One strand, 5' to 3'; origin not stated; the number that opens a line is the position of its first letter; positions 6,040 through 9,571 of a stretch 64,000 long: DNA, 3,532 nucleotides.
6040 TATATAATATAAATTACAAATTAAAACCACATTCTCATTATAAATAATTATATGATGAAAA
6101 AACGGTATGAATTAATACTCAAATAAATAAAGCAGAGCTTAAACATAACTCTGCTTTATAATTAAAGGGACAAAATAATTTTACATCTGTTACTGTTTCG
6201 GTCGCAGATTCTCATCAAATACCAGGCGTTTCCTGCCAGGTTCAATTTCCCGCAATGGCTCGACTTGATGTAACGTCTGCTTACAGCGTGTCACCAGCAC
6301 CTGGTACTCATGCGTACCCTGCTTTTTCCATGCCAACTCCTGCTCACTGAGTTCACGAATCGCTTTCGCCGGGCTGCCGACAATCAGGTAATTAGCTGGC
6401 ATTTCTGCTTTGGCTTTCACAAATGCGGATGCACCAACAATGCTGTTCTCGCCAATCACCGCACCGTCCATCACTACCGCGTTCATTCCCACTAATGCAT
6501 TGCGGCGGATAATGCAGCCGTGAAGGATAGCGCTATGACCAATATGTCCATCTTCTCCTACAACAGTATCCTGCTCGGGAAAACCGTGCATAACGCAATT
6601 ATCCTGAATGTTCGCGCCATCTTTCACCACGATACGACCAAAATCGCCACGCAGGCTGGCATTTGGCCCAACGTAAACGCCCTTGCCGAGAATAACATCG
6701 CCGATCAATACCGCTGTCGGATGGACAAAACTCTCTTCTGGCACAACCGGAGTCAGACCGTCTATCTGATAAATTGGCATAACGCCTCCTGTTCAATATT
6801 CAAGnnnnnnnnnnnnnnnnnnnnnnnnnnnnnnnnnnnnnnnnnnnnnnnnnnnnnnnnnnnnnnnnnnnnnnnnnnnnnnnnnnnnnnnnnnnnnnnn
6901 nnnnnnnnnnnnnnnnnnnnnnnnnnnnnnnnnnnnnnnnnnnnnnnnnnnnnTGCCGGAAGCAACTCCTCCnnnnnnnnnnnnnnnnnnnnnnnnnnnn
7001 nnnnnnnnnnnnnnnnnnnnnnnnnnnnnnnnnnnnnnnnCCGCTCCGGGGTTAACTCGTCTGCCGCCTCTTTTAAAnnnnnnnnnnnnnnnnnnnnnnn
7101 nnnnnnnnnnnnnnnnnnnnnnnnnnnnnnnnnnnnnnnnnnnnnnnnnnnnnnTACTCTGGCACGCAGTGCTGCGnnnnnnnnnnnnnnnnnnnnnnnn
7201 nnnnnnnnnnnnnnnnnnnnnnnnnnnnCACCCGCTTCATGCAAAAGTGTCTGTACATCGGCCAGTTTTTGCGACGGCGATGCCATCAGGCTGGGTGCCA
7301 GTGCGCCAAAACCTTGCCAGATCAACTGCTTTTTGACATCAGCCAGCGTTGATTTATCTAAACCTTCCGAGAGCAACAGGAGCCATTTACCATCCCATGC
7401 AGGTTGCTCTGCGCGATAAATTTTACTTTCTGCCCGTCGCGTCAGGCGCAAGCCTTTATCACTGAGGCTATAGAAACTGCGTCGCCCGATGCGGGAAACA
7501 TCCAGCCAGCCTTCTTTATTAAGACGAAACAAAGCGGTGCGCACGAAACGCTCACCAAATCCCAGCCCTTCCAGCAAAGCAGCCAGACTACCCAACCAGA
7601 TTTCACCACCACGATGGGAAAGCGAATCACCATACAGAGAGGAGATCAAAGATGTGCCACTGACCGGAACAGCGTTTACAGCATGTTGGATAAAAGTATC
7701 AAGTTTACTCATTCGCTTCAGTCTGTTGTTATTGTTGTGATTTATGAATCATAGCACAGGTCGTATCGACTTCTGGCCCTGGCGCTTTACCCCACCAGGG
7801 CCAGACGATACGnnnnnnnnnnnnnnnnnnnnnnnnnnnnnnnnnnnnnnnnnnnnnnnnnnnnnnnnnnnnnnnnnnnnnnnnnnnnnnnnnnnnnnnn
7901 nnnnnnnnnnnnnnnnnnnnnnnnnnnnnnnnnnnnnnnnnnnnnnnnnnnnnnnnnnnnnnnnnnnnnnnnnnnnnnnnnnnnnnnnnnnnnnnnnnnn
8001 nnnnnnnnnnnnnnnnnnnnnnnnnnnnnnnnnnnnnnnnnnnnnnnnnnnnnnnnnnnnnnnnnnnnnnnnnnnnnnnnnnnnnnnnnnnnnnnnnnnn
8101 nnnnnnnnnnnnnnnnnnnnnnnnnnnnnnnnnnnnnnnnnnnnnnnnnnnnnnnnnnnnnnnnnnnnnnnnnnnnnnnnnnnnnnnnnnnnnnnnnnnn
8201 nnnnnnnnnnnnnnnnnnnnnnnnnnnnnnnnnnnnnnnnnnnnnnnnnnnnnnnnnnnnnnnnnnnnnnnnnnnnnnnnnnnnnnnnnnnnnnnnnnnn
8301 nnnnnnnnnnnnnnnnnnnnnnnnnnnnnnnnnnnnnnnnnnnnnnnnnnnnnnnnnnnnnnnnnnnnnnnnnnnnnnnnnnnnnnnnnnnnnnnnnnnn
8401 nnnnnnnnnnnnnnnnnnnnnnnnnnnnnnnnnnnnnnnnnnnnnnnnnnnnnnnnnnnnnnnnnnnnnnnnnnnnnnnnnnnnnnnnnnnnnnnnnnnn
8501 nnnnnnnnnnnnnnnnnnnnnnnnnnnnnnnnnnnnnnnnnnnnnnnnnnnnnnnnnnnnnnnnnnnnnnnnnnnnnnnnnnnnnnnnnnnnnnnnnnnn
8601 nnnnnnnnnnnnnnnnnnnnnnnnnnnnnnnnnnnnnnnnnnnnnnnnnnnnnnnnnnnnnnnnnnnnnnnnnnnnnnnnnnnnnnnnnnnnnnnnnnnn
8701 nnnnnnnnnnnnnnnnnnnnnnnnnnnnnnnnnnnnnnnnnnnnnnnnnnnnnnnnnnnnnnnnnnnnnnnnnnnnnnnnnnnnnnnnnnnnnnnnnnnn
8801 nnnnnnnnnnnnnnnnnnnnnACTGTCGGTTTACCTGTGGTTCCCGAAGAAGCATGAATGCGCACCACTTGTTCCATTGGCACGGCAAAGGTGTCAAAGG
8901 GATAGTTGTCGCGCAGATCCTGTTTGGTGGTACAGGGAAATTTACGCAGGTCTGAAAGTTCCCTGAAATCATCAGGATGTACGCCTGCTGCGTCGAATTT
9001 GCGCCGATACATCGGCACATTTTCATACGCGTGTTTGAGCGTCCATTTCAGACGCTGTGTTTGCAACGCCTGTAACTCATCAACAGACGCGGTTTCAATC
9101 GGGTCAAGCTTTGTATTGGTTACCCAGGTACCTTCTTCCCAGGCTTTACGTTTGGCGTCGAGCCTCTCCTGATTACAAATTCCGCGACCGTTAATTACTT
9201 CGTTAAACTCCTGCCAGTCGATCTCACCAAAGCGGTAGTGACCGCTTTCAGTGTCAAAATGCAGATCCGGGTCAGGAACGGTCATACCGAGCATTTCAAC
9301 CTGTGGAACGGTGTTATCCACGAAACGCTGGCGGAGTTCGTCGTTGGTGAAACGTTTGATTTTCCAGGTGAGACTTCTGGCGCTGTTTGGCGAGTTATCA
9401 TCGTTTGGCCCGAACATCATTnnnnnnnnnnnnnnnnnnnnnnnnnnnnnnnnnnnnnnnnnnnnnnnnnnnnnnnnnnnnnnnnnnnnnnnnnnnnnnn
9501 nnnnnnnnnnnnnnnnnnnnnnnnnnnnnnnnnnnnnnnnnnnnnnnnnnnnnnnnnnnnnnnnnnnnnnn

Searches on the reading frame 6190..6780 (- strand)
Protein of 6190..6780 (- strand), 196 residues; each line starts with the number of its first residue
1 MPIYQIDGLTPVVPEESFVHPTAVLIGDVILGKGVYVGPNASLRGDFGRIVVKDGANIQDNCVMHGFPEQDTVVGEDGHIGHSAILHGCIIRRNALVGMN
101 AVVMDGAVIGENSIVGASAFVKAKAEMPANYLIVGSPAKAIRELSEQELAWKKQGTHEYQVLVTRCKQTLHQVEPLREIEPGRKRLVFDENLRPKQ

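Call 37: search_protein_families(proteins=[window:6190-6780:-], library=ncbifam, max_evalue=1e-10)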
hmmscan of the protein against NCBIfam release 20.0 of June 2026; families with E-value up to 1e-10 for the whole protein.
window:6190-6780:- (196 aa): 7 families
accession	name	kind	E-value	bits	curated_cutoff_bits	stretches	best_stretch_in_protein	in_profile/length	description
TIGR02287.1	PaaY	equivalog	8.7e-114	377.8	319.6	1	3-195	1-192/192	phenylacetic acid degradation protein PaaY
NF010150.1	PRK13627.1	equivalog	1.6e-86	289.1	305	1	1-195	1-195/196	carnitine operon protein CaiE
NF050158.1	CarbAnhydGPos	equivalog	6.4e-41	139.9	250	1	3-160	2-159/172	gamma carbonic anhydrase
TIGR03570.1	NeuD_NnaD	subfamily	5.9e-15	55.4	160.8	1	18-139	89-202/202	NeuD/PglB/VioB family sugar acetyltransferase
NF040597.1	carb_anhyd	equivalog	3.6e-14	52.9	380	1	9-67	59-118/248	carbonic anhydrase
NF053794.1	beta_CO2some_M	equivalog_domain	1.2e-13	51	550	1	11-131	20-151/320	beta-carboxysome scaffolding protein CcmM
NF007240.0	PRK09677.1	equivalog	9e-11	41.6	243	0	90-151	132-191/192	putative lipopolysaccharide biosynthesis O-acetyl transferase WbbJ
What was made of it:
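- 6190..6780 (-): paaY, encoding a thioesterase co-transcribed with paaX. TIGR02287 at 377.8 bits against a cut-off of 319.6 (call 37).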

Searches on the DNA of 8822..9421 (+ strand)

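Call 20: search_dna_similar(query=window:8822-9421:+, collection=ecoli_genomes, mode=near, max_rows=40, rows=best)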
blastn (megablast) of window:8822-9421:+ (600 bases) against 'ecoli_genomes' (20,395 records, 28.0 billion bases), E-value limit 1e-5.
Records with a match: 3170; places in all: 6271; records where one place covers at least 80% of the query: 5.
Genomes with a match: 3170 of 5426; with a place that covers at least 80% of the query: 5. Places per genome that has any: lowest 1, median 2, highest 3. On chromosomes: 6265 places; on plasmids: 6.
Best place of each record, by identity: >=99% 3060; 95-99% 110.
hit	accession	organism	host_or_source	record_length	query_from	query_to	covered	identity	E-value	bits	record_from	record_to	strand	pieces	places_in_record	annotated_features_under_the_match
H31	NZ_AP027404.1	Escherichia coli strain EC416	Sus scrofa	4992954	1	600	100%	100.0%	0e+0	1109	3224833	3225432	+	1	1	paaA: 1,2-phenylacetyl-CoA epoxidase subunit PaaA | paaK: phenylacetate--CoA ligase PaaK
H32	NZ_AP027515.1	Escherichia coli strain LR-29-1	Homo sapiens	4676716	1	600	100%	100.0%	0e+0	1109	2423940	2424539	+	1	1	paaA: 1,2-phenylacetyl-CoA epoxidase subunit PaaA | paaK: phenylacetate--CoA ligase PaaK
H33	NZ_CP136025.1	Escherichia coli strain GDSC2BY4G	vegetable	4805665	1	600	100%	100.0%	0e+0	1109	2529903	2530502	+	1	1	paaA: 1,2-phenylacetyl-CoA epoxidase subunit PaaA | paaK: phenylacetate--CoA ligase PaaK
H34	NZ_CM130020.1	Escherichia coli strain EEC_W5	Gallus gallus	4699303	1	600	100%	100.0%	0e+0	1109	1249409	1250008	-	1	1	paaA: 1,2-phenylacetyl-CoA epoxidase subunit PaaA | paaK: phenylacetate--CoA ligase PaaK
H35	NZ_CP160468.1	Escherichia coli strain PEC1009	Wild bird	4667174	1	600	100%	99.8%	0e+0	1103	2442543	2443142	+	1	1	paaA: 1,2-phenylacetyl-CoA epoxidase subunit PaaA | paaK: phenylacetate--CoA ligase PaaK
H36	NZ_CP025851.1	Escherichia coli strain 510016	Homo sapiens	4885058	300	600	50%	100.0%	3e-155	556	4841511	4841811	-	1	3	paaA: 1,2-phenylacetyl-CoA epoxidase subunit PaaA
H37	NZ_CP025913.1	Escherichia coli strain 203740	Homo sapiens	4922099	300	600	50%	100.0%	3e-155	556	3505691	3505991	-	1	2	paaA: 1,2-phenylacetyl-CoA epoxidase subunit PaaA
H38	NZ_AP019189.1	Escherichia coli strain M217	Homo sapiens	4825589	1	301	50%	100.0%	3e-155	556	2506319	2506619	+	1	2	paaK: phenylacetate--CoA ligase PaaK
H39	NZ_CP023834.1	Escherichia coli strain 4/2-1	Homo sapiens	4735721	300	600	50%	100.0%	3e-155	556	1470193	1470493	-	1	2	paaA: 1,2-phenylacetyl-CoA epoxidase subunit PaaA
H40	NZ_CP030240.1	Escherichia coli strain ER1709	-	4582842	300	600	50%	100.0%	3e-155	556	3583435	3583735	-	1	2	paaA: 1,2-phenylacetyl-CoA epoxidase subunit PaaA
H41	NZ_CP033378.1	Escherichia coli strain L73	goose anus swab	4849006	1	301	50%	100.0%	3e-155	556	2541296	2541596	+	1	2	paaK: phenylacetate--CoA ligase PaaK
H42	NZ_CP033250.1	Escherichia coli strain ECCHD184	chicken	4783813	300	600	50%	100.0%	3e-155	556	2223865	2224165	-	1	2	paaA: 1,2-phenylacetyl-CoA epoxidase subunit PaaA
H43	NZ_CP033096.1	Escherichia coli strain CP53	pig feces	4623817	1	301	50%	100.0%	3e-155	556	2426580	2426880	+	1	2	paaK: phenylacetate--CoA ligase PaaK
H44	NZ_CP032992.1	Escherichia coli strain W5-6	Jin River water W5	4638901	1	301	50%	100.0%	3e-155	556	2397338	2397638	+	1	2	paaK: phenylacetate--CoA ligase PaaK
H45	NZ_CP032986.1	Escherichia coli strain BE2-5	egret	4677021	1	301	50%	100.0%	3e-155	556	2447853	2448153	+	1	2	paaK: phenylacetate--CoA ligase PaaK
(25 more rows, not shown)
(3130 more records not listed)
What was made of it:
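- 9121..9122 (.): Deletion junction. A 2-bp TA microhomology joins paaA codon 292 (GTA) to paaK codon 2 (ATA). Relative to K-12, 7,328 bp are missing: the 3' end of paaA, paaB-J and the first codons of paaK. The exact junction is present in 5 of 5,426 complete E. coli genomes (call 20).
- The allele is rare, 5 of 5,426 genomes (call 20).
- Tried and rejected: The exact junction is in 5 genomes (call 20).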

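Call 57: get_annotated_region(hit=H31, flank=20000)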
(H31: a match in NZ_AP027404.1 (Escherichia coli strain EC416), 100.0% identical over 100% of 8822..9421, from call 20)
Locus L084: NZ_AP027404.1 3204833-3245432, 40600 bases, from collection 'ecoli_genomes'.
description: Escherichia coli strain EC416 isolate EC416 chromosome, complete genome
organism: Escherichia coli strain EC416 (NCBI taxid 562)
replicon: chromosome; assembly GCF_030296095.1
host: Sus scrofa; source: feces; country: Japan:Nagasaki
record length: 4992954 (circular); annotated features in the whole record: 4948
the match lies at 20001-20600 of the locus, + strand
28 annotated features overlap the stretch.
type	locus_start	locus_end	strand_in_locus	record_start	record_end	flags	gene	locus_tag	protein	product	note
CDS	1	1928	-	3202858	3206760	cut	hrpA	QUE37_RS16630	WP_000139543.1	ATP-dependent RNA helicase HrpA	-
CDS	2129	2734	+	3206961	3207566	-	azoR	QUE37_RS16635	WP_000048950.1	FMN-dependent NADH-azoreductase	-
CDS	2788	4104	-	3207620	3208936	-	ynbD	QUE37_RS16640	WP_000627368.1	phosphatase PAP2/dual specificity phosphatase family protein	-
CDS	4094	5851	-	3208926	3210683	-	ynbC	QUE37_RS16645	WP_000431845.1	bifunctional alpha/beta hydrolase/class I SAM-dependent methyltransferase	-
CDS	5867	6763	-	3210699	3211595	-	ynbB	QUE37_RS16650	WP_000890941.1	phosphatidate cytidylyltransferase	-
CDS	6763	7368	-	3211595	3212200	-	ynbA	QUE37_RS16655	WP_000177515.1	CDP-alcohol phosphatidyltransferase family protein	-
CDS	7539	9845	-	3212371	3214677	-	ydbD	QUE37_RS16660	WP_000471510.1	DUF2773 domain-containing bactofilin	-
CDS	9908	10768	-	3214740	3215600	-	pdxI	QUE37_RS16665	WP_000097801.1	pyridoxine 4-dehydrogenase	-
CDS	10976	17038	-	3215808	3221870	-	-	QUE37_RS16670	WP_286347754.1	autotransporter domain-containing protein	-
CDS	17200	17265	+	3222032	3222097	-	-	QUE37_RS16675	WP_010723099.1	hypothetical protein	-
CDS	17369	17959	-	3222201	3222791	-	paaY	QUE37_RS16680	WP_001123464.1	phenylacetic acid degradation protein PaaY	-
CDS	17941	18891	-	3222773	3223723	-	paaX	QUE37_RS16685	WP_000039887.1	phenylacetic acid degradation operon negative regulatory protein PaaX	-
CDS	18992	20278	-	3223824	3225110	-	paaK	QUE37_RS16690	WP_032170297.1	phenylacetate--CoA ligase PaaK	-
CDS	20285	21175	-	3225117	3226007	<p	paaA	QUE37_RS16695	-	1,2-phenylacetyl-CoA epoxidase subunit PaaA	incomplete; partial in the middle of a contig; missing C-terminus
CDS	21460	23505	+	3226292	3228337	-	paaZ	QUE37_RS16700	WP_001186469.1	phenylacetic acid degradation bifunctional protein PaaZ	-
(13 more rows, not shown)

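Call 58: get_annotated_region(hit=H32, flank=20000)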
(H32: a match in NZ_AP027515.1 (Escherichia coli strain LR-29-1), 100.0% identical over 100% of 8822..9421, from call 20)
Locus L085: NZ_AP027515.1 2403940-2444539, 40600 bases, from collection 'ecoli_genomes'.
description: Escherichia coli strain LR-29-1 chromosome, complete genome
organism: Escherichia coli strain LR-29-1 (NCBI taxid 562)
replicon: chromosome; assembly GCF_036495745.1
host: Homo sapiens; source: feces; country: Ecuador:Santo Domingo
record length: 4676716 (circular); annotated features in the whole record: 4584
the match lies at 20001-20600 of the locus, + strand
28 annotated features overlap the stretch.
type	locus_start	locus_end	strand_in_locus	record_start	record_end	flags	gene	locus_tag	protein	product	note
CDS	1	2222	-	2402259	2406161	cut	hrpA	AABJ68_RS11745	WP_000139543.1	ATP-dependent RNA helicase HrpA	-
CDS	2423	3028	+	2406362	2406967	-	azoR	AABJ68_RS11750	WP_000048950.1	FMN-dependent NADH-azoreductase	-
CDS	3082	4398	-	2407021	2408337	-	ynbD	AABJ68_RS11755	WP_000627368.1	phosphatase PAP2/dual specificity phosphatase family protein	-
CDS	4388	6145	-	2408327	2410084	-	ynbC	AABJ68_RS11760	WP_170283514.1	bifunctional alpha/beta hydrolase/class I SAM-dependent methyltransferase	-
CDS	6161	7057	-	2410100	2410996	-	ynbB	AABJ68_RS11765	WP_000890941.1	phosphatidate cytidylyltransferase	-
CDS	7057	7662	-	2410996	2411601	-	ynbA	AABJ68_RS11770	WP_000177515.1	CDP-alcohol phosphatidyltransferase family protein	-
CDS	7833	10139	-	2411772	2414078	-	ydbD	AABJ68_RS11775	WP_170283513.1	DUF2773 domain-containing bactofilin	-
CDS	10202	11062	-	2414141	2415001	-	pdxI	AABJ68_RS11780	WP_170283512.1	pyridoxine 4-dehydrogenase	-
CDS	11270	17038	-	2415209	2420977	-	-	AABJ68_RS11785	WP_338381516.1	autotransporter domain-containing protein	-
CDS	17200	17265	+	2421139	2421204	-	-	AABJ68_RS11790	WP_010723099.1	hypothetical protein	-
CDS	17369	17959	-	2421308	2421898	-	paaY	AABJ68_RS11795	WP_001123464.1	phenylacetic acid degradation protein PaaY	-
CDS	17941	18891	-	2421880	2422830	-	paaX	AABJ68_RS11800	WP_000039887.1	phenylacetic acid degradation operon negative regulatory protein PaaX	-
CDS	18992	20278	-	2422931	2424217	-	paaK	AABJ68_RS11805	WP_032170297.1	phenylacetate--CoA ligase PaaK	-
CDS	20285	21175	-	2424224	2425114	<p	paaA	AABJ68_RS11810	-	1,2-phenylacetyl-CoA epoxidase subunit PaaA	incomplete; partial in the middle of a contig; missing C-terminus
CDS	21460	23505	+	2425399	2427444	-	paaZ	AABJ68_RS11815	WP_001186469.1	phenylacetic acid degradation bifunctional protein PaaZ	-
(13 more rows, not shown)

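Call 59: get_annotated_region(hit=H33, flank=20000)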
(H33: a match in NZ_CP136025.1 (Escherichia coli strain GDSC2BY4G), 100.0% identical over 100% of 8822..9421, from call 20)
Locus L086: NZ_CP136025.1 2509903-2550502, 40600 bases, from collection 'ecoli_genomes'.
description: Escherichia coli strain GDSC2BY4G chromosome, complete genome
organism: Escherichia coli strain GDSC2BY4G (NCBI taxid 562)
replicon: chromosome; assembly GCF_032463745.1
host: -; source: vegetable; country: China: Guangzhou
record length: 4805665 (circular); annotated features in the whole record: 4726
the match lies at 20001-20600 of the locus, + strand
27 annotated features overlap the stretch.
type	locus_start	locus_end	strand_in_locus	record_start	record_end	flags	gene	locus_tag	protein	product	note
CDS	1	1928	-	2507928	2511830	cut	hrpA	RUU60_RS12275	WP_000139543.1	ATP-dependent RNA helicase HrpA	-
CDS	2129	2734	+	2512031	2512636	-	azoR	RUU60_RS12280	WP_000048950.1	FMN-dependent NADH-azoreductase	-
CDS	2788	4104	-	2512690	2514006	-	ynbD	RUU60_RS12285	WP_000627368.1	phosphatase PAP2/dual specificity phosphatase family protein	-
CDS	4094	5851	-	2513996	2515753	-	ynbC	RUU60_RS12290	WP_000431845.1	bifunctional alpha/beta hydrolase/class I SAM-dependent methyltransferase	-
CDS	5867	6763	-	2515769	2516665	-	ynbB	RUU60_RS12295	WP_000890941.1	phosphatidate cytidylyltransferase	-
CDS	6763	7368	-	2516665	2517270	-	ynbA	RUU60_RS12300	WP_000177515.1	CDP-alcohol phosphatidyltransferase family protein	-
CDS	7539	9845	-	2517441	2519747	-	ydbD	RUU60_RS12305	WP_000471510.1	DUF2773 domain-containing bactofilin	-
CDS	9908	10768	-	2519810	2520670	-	pdxI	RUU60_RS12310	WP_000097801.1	pyridoxine 4-dehydrogenase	-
CDS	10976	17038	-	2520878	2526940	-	-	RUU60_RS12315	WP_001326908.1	pectate lyase-fold domain-containing protein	-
CDS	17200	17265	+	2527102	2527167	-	-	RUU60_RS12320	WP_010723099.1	hypothetical protein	-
CDS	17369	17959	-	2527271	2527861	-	paaY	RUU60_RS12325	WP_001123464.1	phenylacetic acid degradation protein PaaY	-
CDS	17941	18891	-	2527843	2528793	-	paaX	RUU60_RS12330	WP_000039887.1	phenylacetic acid degradation operon negative regulatory protein PaaX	-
CDS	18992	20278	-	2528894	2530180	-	paaK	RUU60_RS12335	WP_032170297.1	phenylacetate--CoA ligase PaaK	-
CDS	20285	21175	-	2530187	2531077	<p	paaA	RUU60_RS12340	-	1,2-phenylacetyl-CoA epoxidase subunit PaaA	incomplete; partial in the middle of a contig; missing C-terminus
CDS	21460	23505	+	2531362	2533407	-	paaZ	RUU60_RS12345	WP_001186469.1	phenylacetic acid degradation bifunctional protein PaaZ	-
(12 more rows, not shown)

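Call 60: get_annotated_region(hit=H34, flank=20000)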
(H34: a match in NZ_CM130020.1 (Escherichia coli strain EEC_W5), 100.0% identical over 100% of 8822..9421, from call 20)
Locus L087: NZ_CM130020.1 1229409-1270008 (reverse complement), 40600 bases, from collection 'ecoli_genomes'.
description: Escherichia coli strain EEC_W5 chromosome, whole genome shotgun sequence
organism: Escherichia coli strain EEC_W5 (NCBI taxid 562)
replicon: chromosome; assembly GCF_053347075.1
host: Gallus gallus; source: poultry drinking water; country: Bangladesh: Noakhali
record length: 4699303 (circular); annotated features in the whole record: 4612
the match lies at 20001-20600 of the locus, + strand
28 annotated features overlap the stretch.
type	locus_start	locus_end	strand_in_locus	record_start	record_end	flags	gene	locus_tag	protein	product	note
CDS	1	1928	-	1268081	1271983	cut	hrpA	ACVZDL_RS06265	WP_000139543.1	ATP-dependent RNA helicase HrpA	-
CDS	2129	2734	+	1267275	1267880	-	azoR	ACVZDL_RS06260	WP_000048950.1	FMN-dependent NADH-azoreductase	-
CDS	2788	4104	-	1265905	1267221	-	ynbD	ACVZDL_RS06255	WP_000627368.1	phosphatase PAP2/dual specificity phosphatase family protein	-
CDS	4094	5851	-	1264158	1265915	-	ynbC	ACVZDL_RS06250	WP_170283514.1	bifunctional alpha/beta hydrolase/class I SAM-dependent methyltransferase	-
CDS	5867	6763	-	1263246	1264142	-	ynbB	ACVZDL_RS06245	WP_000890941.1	phosphatidate cytidylyltransferase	-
CDS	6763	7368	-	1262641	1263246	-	ynbA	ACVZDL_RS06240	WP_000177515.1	CDP-alcohol phosphatidyltransferase family protein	-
CDS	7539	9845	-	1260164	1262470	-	ydbD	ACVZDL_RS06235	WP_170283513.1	DUF2773 domain-containing bactofilin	-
CDS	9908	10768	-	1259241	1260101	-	pdxI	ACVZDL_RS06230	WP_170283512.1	pyridoxine 4-dehydrogenase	-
CDS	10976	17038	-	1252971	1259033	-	-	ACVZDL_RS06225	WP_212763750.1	BigA/YdbA N-terminal beta-barrel domain-containing protein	-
CDS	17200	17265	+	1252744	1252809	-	-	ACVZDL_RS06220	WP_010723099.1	hypothetical protein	-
CDS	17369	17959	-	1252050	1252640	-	paaY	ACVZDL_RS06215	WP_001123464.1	phenylacetic acid degradation protein PaaY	-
CDS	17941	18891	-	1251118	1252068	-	paaX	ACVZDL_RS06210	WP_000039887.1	phenylacetic acid degradation operon negative regulatory protein PaaX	-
CDS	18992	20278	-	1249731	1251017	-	paaK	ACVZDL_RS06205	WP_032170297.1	phenylacetate--CoA ligase PaaK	-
CDS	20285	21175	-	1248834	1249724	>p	paaA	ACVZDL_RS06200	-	1,2-phenylacetyl-CoA epoxidase subunit PaaA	incomplete; partial in the middle of a contig; missing C-terminus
CDS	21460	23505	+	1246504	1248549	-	paaZ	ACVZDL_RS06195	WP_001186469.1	phenylacetic acid degradation bifunctional protein PaaZ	-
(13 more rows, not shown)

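Call 61: get_annotated_region(hit=H35, flank=20000)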
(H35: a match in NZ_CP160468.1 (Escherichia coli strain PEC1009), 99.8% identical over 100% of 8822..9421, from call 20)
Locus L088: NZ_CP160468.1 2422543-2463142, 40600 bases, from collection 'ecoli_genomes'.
description: Escherichia coli strain PEC1009 chromosome, complete genome
organism: Escherichia coli strain PEC1009 (NCBI taxid 562)
replicon: chromosome; assembly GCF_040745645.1
host: Wild bird; source: Fecal matter; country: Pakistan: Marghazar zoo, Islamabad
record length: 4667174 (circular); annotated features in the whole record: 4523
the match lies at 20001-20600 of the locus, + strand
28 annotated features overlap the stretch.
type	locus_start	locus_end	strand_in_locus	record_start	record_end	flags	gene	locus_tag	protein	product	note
CDS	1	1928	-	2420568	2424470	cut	hrpA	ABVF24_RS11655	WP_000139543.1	ATP-dependent RNA helicase HrpA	-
CDS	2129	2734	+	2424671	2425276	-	azoR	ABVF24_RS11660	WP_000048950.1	FMN-dependent NADH-azoreductase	-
CDS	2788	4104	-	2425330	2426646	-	ynbD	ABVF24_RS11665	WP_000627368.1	phosphatase PAP2/dual specificity phosphatase family protein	-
CDS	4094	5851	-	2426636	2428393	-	ynbC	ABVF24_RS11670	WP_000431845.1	bifunctional alpha/beta hydrolase/class I SAM-dependent methyltransferase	-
CDS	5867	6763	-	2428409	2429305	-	ynbB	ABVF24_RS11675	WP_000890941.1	phosphatidate cytidylyltransferase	-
CDS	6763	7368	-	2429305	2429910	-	ynbA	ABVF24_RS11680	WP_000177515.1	CDP-alcohol phosphatidyltransferase family protein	-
CDS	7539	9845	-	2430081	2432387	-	ydbD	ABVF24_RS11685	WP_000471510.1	DUF2773 domain-containing bactofilin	-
CDS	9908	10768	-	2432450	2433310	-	pdxI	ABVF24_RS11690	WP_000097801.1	pyridoxine 4-dehydrogenase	-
CDS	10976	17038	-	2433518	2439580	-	-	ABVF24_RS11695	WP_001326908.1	autotransporter outer membrane beta-barrel domain-containing protein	-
CDS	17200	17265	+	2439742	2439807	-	-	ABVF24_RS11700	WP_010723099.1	hypothetical protein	-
CDS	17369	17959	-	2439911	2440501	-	paaY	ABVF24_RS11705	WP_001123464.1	phenylacetic acid degradation protein PaaY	-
CDS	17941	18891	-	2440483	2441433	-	paaX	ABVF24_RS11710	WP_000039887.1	phenylacetic acid degradation operon negative regulatory protein PaaX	-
CDS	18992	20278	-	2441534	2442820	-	paaK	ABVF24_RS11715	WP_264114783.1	phenylacetate--CoA ligase PaaK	-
CDS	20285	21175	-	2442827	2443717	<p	paaA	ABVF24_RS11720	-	1,2-phenylacetyl-CoA epoxidase subunit PaaA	incomplete; partial in the middle of a contig; missing C-terminus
CDS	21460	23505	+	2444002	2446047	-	paaZ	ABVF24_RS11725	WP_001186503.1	phenylacetic acid degradation bifunctional protein PaaZ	-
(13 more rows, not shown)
